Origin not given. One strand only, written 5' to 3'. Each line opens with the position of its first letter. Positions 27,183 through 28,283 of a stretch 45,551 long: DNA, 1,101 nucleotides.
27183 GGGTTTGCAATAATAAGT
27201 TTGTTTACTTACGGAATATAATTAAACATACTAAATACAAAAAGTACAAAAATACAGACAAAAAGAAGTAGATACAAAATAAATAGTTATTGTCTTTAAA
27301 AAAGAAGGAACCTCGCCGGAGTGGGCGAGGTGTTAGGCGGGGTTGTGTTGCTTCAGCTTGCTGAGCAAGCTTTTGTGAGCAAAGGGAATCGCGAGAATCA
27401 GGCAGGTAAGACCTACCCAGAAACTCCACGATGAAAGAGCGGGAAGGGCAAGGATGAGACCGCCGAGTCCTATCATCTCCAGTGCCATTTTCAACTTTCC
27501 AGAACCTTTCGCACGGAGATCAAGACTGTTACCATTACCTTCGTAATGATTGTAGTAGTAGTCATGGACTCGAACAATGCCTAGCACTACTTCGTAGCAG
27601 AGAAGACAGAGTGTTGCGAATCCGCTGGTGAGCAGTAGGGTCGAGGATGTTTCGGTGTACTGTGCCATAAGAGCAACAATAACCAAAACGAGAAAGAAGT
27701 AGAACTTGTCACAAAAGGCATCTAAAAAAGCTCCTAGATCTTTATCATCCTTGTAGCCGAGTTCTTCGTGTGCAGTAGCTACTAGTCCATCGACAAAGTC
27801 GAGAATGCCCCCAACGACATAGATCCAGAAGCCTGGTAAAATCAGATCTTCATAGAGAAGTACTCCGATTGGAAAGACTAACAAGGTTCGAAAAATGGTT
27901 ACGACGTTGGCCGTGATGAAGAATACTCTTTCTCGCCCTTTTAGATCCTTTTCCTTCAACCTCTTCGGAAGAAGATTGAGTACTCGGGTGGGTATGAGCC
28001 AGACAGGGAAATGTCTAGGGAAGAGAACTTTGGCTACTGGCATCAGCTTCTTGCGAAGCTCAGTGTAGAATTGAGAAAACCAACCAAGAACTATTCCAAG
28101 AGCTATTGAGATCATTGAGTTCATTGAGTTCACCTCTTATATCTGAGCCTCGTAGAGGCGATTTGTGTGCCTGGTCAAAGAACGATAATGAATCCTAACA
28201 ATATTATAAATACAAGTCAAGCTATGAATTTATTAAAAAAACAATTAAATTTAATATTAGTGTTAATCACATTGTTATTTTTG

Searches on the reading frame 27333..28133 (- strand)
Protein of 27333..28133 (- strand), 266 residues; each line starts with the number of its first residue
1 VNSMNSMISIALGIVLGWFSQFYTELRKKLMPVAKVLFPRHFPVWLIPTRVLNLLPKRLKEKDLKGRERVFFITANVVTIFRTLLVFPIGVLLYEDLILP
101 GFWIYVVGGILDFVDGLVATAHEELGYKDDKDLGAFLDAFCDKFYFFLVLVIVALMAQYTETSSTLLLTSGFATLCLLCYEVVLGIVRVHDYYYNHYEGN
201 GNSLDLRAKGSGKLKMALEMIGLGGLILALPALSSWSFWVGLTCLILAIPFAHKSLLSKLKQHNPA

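Call 7: search_protein_families(library=pfam, proteins=[window:27333-28133:-], max_evalue=0.01)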
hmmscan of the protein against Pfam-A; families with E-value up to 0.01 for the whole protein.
window:27333-28133:- (266 aa): 1 family
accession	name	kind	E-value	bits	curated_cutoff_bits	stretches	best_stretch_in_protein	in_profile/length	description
PF01066.26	CDP-OH_P_transf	-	5.7e-13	50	22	1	73-245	2-150/152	CDP-alcohol phosphatidyltransferase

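Call 10: find_encoding_contigs(protein=window:27333-28133:-, flank=6000, max_places=8)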
Protein window:27333-28133:- (266 aa): no gene with exactly this product is on record in the collection.

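Call 12: find_homologous_proteins(query=window:27333-28124:-, max_evalue=0.001)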
Query window:27333-28124:- (263 aa): 10 proteins with E <= 0.001 among 2125 candidates.
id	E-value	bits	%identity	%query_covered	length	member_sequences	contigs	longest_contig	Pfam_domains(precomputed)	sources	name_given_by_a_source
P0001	6.1e-169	579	100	99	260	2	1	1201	PF01066.27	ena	-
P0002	1.1e-78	283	55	96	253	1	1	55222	PF01066.27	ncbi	-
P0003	1.6e-55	207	43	92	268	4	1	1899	PF01066.27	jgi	-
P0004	7.4e-49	185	43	95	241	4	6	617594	PF01066.27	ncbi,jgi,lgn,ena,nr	ncbi:MAG TPA: hypothetical protein DCS29_03815 [Candidatus Magasanikbacteria bacterium]|nr:hypotheti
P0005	1.3e-42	165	39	99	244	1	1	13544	PF01066.27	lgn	-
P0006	2.1e-41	161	41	95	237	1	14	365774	PF01066.27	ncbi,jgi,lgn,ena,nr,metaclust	ncbi:MAG TPA: hypothetical protein DCY48_00120 [Candidatus Magasanikbacteria bacterium]|nr:MAG: hypo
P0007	8.2e-35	139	39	94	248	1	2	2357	PF01066.27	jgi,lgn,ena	-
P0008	2.3e-30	124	37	85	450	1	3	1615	PF01467.33,PF01066.27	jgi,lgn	-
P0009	6.3e-20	90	31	93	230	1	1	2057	PF01066.27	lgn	-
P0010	9.9e-10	57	39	48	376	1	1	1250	PF01467.33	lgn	-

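Call 13: find_encoding_contigs(protein=P0002, flank=10000, max_places=3)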
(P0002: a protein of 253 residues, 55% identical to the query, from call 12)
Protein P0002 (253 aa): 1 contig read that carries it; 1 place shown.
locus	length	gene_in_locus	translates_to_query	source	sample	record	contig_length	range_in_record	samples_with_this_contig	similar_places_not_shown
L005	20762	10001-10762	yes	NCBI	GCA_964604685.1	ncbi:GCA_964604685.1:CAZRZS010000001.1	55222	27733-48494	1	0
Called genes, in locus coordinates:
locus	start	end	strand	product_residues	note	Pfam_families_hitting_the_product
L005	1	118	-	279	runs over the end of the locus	PF00535:Glycos_transf_2 (weak), PF13641:Glyco_tranf_2_3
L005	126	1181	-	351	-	PF00535:Glycos_transf_2, PF13641:Glyco_tranf_2_3, PF10111:Glyco_tranf_2_2, PF13632:Glyco_trans_2_3 (weak)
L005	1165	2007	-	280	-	PF00535:Glycos_transf_2, PF13641:Glyco_tranf_2_3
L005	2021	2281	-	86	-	PF03144:GTP_EFTU_D2 (weak)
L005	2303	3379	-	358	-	PF01380:SIS, PF10432:bact-PGI_C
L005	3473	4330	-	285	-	PF01370:Epimerase, PF04321:RmlD_sub_bind, PF16363:GDP_Man_Dehyd (weak)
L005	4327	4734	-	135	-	PF05523:FdtA, PF07883:Cupin_2 (weak)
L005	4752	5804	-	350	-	PF01073:3Beta_HSD, PF01370:Epimerase, PF02719:Polysacc_synt_2, PF04321:RmlD_sub_bind, PF07993:NAD_binding_4 (weak), PF13460:NAD_binding_10 (faint), PF16363:GDP_Man_Dehyd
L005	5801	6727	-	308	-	PF00293:NUDIX, PF22327:Nudt16-like (faint), PF00293:NUDIX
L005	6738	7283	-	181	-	PF00293:NUDIX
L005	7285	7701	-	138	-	PF11969:DcpS_C, PF01230:HIT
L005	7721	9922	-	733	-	-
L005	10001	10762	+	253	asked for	PF01066:CDP-OH_P_transf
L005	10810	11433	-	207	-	PF01066:CDP-OH_P_transf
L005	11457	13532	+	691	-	-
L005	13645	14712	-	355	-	PF13439:Glyco_transf_4, PF13579:Glyco_trans_4_4 (weak), PF00534:Glycos_transf_1, PF13692:Glyco_trans_1_4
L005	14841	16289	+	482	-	PF00772:DnaB, PF13481:AAA_25, PF03796:DnaB_C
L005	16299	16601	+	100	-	PF02575:YbaB_DNA_bd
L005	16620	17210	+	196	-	PF21176:RecR_HhH, PF01751:Toprim, PF13662:Toprim_4, PF21175:RecR_C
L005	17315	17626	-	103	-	PF00829:Ribosomal_L21p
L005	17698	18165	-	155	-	PF02643:DUF192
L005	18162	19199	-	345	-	PF00953:Glycos_transf_4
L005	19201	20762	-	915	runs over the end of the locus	PF13173:AAA_14 (faint), PF02861:Clp_N, PF00004:AAA (weak), PF17871:AAA_lid_9, PF07724:AAA_2, PF00004:AAA, PF07728:AAA_5, PF10431:ClpB_D2-small, +2 more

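Call 14: find_encoding_contigs(protein=P0004, flank=10000, max_places=3)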
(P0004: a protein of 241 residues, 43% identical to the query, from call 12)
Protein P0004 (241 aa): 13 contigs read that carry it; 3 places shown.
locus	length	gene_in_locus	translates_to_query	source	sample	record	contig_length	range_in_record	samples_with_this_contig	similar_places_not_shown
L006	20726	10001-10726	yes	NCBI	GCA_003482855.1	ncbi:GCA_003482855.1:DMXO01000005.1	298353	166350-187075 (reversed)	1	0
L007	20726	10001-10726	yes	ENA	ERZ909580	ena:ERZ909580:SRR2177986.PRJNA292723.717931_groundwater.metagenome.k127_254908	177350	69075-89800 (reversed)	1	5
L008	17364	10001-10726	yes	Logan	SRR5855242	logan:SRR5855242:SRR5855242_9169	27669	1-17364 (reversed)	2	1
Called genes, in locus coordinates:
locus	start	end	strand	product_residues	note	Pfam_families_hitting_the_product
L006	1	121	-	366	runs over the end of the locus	PF00535:Glycos_transf_2, PF13641:Glyco_tranf_2_3, PF13632:Glyco_trans_2_3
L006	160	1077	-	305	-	PF13641:Glyco_tranf_2_3, PF00535:Glycos_transf_2, PF13632:Glyco_trans_2_3 (weak)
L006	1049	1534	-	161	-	-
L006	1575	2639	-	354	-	PF00535:Glycos_transf_2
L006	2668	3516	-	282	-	PF00535:Glycos_transf_2, PF13641:Glyco_tranf_2_3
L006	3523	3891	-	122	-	PF01050:MannoseP_isomer, PF07883:Cupin_2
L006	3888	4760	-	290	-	PF01370:Epimerase, PF04321:RmlD_sub_bind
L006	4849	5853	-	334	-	PF01073:3Beta_HSD, PF01370:Epimerase, PF02719:Polysacc_synt_2, PF04321:RmlD_sub_bind, PF07993:NAD_binding_4, PF16363:GDP_Man_Dehyd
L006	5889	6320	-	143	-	PF00293:NUDIX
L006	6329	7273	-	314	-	PF00293:NUDIX, PF22327:Nudt16-like (faint), PF00293:NUDIX, PF14815:NUDIX_4 (weak)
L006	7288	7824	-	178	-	PF28549:NDPSase_N (weak), PF00293:NUDIX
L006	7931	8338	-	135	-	PF11969:DcpS_C, PF01230:HIT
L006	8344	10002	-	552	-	-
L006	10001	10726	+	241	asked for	PF01066:CDP-OH_P_transf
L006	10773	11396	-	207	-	PF01066:CDP-OH_P_transf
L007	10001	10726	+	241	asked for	PF01066:CDP-OH_P_transf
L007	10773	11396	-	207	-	PF01066:CDP-OH_P_transf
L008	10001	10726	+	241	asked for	PF01066:CDP-OH_P_transf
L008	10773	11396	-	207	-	PF01066:CDP-OH_P_transf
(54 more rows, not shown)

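Call 15: find_encoding_contigs(protein=P0006, flank=10000, max_places=3)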
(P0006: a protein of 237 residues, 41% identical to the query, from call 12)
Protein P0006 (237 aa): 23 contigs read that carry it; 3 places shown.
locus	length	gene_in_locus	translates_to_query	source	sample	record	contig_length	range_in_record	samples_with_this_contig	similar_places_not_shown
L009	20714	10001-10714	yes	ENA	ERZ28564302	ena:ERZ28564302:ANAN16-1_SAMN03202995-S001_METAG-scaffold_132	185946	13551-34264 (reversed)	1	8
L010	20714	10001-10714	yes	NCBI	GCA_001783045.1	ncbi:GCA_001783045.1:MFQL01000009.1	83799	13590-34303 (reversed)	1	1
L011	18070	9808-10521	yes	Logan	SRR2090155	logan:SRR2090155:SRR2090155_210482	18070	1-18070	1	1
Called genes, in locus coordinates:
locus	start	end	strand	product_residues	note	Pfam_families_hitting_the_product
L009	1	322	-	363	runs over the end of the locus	PF00483:NTP_transferase, PF12804:NTP_transf_3, PF24894:Hexapep_GlmU (faint), PF25084:LbH_EIF2B, PF00132:Hexapep (faint), PF25087:GMPPB_C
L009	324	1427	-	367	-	PF00535:Glycos_transf_2, PF13641:Glyco_tranf_2_3, PF13632:Glyco_trans_2_3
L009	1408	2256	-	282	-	PF00535:Glycos_transf_2 (faint), PF13641:Glyco_tranf_2_3, PF13632:Glyco_trans_2_3 (weak)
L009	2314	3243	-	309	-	PF00248:Aldo_ket_red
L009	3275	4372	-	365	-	PF00535:Glycos_transf_2, PF13641:Glyco_tranf_2_3 (weak)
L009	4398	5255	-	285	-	PF00535:Glycos_transf_2, PF13641:Glyco_tranf_2_3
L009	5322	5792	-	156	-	PF00293:NUDIX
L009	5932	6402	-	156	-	-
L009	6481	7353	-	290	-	PF01370:Epimerase, PF04321:RmlD_sub_bind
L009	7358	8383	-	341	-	PF01073:3Beta_HSD, PF01370:Epimerase, PF02719:Polysacc_synt_2, PF04321:RmlD_sub_bind, PF05368:NmrA (weak), PF07993:NAD_binding_4, PF13460:NAD_binding_10, PF16363:GDP_Man_Dehyd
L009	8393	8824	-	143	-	PF14667:Polysacc_synt_C (weak)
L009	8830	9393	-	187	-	PF28549:NDPSase_N (weak), PF00293:NUDIX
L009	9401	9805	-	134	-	PF11969:DcpS_C, PF01230:HIT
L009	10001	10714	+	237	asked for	PF01066:CDP-OH_P_transf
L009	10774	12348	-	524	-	-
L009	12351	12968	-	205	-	PF01066:CDP-OH_P_transf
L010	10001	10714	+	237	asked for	PF01066:CDP-OH_P_transf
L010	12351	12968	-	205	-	PF01066:CDP-OH_P_transf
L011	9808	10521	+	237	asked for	PF01066:CDP-OH_P_transf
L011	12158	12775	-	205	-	PF01066:CDP-OH_P_transf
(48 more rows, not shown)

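Call 20: search_protein_families(library=ncbifam, proteins=[window:27333-28124:-], max_evalue=0.01)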
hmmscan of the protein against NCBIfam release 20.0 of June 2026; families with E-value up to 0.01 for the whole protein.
window:27333-28124:- (263 aa): 7 families
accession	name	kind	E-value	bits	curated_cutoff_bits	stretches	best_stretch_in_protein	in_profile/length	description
TIGR00560.1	pgsA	equivalog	1.6e-07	32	109.1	1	70-254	2-170/183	CDP-diacylglycerol--glycerol-3-phosphate 3-phosphatidyltransferase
NF040950.1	archin_ph_syn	equivalog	7.4e-07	29.2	180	1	70-167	24-118/191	archaetidylinositol phosphate synthase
NF045883.1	PIPSynth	equivalog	7.1e-06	25.8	170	1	70-180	23-127/197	phosphatidylinositol phosphate synthase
NF041135.1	IPPtranDIPPsyn_Thcocales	equivalog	0.00033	19.8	580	1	69-162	249-336/419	bifunctional L-myo-inositol-1-phosphate cytidylyltransferase/CDP-L-myo-inositol myo-inositolphosphotransferase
NF053678.1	ClpnSynClsA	equivalog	0.00072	19.8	240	1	73-152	7-82/180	cardiolipin synthase ClsA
NF008090.0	PRK10832.1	equivalog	0.0016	18.6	304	1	73-152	7-84/182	CDP-diacylglycerol--glycerol-3-phosphate 3-phosphatidyltransferase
TIGR01131.1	ATP_synt_6_or_A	equivalog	0.0069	16.3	102.6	0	6-48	102-143/227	F0F1 ATP synthase subunit A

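Call 21: search_solved_structures(query=window:27333-28124:-, max_evalue=1, show_alignments=2)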
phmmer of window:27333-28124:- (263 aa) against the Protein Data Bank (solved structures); distinct sequences matched with E-value up to 1: 1.
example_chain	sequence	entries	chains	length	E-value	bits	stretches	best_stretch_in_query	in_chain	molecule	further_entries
4mnd_A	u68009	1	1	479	0.056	16.4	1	91-161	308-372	CTP L-myo-inositol-1-phosphate cytidylyltransferase/CDP-L-myo-inositol myo-inositolphospho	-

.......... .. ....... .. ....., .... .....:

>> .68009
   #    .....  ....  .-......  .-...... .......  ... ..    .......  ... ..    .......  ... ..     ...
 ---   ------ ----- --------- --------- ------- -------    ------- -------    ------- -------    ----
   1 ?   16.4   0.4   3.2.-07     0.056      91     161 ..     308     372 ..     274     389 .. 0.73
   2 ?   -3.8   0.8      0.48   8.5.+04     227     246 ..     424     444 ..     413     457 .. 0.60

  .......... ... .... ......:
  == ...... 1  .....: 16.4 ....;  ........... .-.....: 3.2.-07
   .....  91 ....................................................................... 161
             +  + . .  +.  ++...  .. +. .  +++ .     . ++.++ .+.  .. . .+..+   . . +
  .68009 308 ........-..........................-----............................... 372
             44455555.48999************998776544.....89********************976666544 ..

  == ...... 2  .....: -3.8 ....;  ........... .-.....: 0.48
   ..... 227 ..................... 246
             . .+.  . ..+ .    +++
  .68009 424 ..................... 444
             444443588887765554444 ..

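Call 32: find_related_loci(query=A1, collection=genome_contigs, flank=10000)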
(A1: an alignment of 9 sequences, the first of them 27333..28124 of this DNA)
Query A1 (263 aa) in genome_contigs; peptide patterns used: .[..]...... (x = any residue, [..] = any of these).
39 stretches matched a pattern; 5 encode a relative of the query (tblastn E <= 1e-3); 5 distinct loci.
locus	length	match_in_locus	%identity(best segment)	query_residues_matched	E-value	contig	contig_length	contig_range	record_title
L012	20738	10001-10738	55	12-263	8e-81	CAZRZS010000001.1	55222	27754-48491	MAG TPA_asm: uncultured Gammaproteobacteria bacterium isolate binchicken_co387_82 genome assembly, contig: NODE_208_leng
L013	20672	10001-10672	43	20-261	2e-62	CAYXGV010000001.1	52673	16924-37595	MAG TPA_asm: uncultured Gammaproteobacteria bacterium isolate SRP178699_co1_205 genome assembly, contig: NODE_549_length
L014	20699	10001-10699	43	12-261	2e-57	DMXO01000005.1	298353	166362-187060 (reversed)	MAG TPA_asm: Candidatus Magasanikbacteria bacterium isolate UBA11699 contig_358, whole genome shotgun sequence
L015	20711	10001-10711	43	9-262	3e-57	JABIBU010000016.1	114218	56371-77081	MAG: Candidatus Magasanikbacteria bacterium isolate SI048_bin34 k141_1018967, whole genome shotgun sequence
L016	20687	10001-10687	41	12-262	3e-47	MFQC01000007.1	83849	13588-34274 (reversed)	MAG: Candidatus Magasanikbacteria bacterium RIFCSPHIGHO2_02_FULL_48_18 rifcsphigho2_02_scaffold_219, whole genome shotgu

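Call 53: predict_structure(alignment_id=A1)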
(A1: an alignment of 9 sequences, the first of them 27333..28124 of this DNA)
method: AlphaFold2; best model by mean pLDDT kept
length: 263 residues; sequences in the alignment: 9
mean_pLDDT: 83.3   pTM: 0.76
mean pLDDT of the five models: 83.3, 81.6, 81.5, 81.0, 78.8
residues with pLDDT >= 90: 91; 70-90: 130; 50-70: 41; < 50: 1
segments of 3 or more residues with pLDDT < 50: none
pLDDT, mean of each block of 10 residues (from residue 1): 63 80 86 76 71 63 60 87 95 94 91 86 76 87 92 86 88 92 89 76 79 92 91 91 93 86 57
secondary structure, 60 per line:
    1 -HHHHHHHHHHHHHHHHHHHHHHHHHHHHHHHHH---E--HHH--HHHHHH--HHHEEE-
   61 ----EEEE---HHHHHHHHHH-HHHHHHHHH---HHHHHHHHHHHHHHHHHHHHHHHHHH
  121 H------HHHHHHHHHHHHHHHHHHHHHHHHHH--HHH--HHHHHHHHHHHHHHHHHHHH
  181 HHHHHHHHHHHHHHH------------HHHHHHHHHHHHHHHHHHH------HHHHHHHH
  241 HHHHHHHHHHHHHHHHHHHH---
elements in order: H2-34 H46-51 E57-59 E65-68 H72-81 H83-91 H95-121 H128-153 H161-195 H208-226 H233-260

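Call 55: fold_search(model_id=the predicted structure, library=pdb)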
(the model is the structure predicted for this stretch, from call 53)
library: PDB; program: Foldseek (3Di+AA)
matches with E <= 10: 117; with E <= 0.001: 0
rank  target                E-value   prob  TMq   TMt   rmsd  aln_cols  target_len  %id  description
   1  7drj_A                4.0e-03  1.00  0.51  0.68   4.3       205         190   20  Crystal structure of phosphatidylglycerol phosphate synthase in complex with phosphatidylglycerol phosphate (released 2021-12-08)
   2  6h53_B                7.0e-03  1.00  0.48  0.62   4.4       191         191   20  Crystal structure of Mycobacterium tuberculosis phosphatidylinositol phosphate synthase (PgsA1) in apo form (released 2019-05-15)
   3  6wmv_A                7.7e-03  1.00  0.45  0.36   5.9       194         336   18  Structure of a phosphatidylinositol-phosphate synthase (PIPS) from Mycobacterium kansasii with evidence of substrate b (released 2020-05-27)
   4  4o6n_A                8.9e-03  1.00  0.39  0.32   7.6       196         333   16  Structure of AF2299, a CDP-alcohol phosphotransferase (CDP-bound) (released 2014-05-14)
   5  4o6m_A                9.8e-03  1.00  0.36  0.30   7.6       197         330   14  Structure of AF2299, a CDP-alcohol phosphotransferase (CMP-bound) (released 2014-05-14)
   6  5d92_C                1.4e-02  1.00  0.39  0.33   6.1       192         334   20  Structure of a phosphatidylinositolphosphate (PIP) synthase from Renibacterium Salmoninarum (released 2015-11-04)
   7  4o6m_B                1.5e-02  1.00  0.40  0.32   7.5       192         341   17  Structure of AF2299, a CDP-alcohol phosphotransferase (CMP-bound) (released 2014-05-14)
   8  4q7c_A                1.6e-02  1.00  0.35  0.29   7.8       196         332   16  Structure of AF2299, a CDP-alcohol phosphotransferase (released 2014-05-28)
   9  7drk_A                1.9e-02  1.00  0.50  0.69   4.5       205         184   20  Crystal structure of phosphatidylglycerol phosphate synthase in complex with cytidine diphosphate-diacylglycerol (released 2021-12-08)
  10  6wm5_A                2.0e-02  1.00  0.44  0.36   6.1       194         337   21  Structure of a phosphatidylinositol-phosphate synthase (PIPS) from Mycobacterium kansasii (released 2020-05-27)
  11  6h5a_B                2.5e-02  1.00  0.47  0.57   4.8       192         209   18  Crystal structure of Mycobacterium tuberculosis phosphatidylinositol phosphate synthase (PgsA1) in complex with mangan (released 2019-05-15)
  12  5d92_B                2.5e-02  1.00  0.40  0.32   6.0       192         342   19  Structure of a phosphatidylinositolphosphate (PIP) synthase from Renibacterium Salmoninarum (released 2015-11-04)
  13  5d92_A                2.9e-02  1.00  0.40  0.33   6.0       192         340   20  Structure of a phosphatidylinositolphosphate (PIP) synthase from Renibacterium Salmoninarum (released 2015-11-04)
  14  6wmv_C                3.4e-02  1.00  0.44  0.36   6.0       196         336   18  Structure of a phosphatidylinositol-phosphate synthase (PIPS) from Mycobacterium kansasii with evidence of substrate b (released 2020-05-27)
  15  6h5a_A                3.5e-02  1.00  0.45  0.55   6.2       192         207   19  Crystal structure of Mycobacterium tuberculosis phosphatidylinositol phosphate synthase (PgsA1) in complex with mangan (released 2019-05-15)
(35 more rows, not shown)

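Call 61: find_encoding_contigs(protein=P0008, flank=3000, max_places=3)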
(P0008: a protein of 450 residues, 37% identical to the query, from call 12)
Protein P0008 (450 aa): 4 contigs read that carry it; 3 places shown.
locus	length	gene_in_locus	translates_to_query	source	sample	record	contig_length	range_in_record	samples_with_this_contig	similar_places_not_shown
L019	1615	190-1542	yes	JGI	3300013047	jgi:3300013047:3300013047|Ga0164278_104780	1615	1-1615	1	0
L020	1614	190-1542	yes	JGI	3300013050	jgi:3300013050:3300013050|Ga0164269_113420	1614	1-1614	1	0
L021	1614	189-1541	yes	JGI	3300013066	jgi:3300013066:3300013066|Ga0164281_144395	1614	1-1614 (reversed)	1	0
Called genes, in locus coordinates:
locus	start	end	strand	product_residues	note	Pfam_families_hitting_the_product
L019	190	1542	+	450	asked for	PF01066:CDP-OH_P_transf, PF01467:CTP_transf_like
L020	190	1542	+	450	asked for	PF01066:CDP-OH_P_transf, PF01467:CTP_transf_like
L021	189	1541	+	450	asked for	PF01066:CDP-OH_P_transf, PF01467:CTP_transf_like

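Call 66: search_protein_representatives(alignment_id=A1)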
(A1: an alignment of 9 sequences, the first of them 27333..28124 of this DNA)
Query: 9 sequences, 262 profile positions. Proteins with E-value up to 0.001 (for the whole library): 4160; up to 1e-10: 326; up to 1e-30: 67. The best 150 are listed.
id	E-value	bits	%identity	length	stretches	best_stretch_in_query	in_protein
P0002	1.3e-104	365.7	-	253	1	23-261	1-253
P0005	2.5e-103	361.5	-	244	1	23-261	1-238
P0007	3.5e-99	348.0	-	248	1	23-261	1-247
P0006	1.4e-98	346.0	-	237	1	23-260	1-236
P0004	1.8e-97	342.3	-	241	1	28-261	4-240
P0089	2.6e-90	318.9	-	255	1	23-258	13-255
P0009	2.9e-77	276.1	-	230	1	28-258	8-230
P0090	9.6e-74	264.6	-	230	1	33-259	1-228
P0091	2.9e-65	236.8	-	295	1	21-259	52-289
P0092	8.8e-64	231.9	-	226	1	68-261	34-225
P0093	6.0e-63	229.2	-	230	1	28-259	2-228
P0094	6.0e-62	225.9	-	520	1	26-261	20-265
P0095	2.8e-61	223.7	-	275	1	25-228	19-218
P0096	1.0e-60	221.9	-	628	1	22-259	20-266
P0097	2.8e-59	217.2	-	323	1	23-261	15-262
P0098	3.2e-58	213.7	-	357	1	22-260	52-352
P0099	1.8e-57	211.2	-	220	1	66-259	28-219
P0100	2.7e-55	204.1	-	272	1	22-257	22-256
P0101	2.2e-54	201.1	-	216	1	29-259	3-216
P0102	5.1e-54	199.9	-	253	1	20-239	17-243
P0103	6.3e-54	199.6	-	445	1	5-260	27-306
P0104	7.8e-54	199.3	-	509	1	64-261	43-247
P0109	4.8e-47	177.1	-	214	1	66-258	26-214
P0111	2.1e-46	174.9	-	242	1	28-260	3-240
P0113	5.0e-45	170.4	-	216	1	29-258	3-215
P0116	5.0e-44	167.1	-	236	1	27-260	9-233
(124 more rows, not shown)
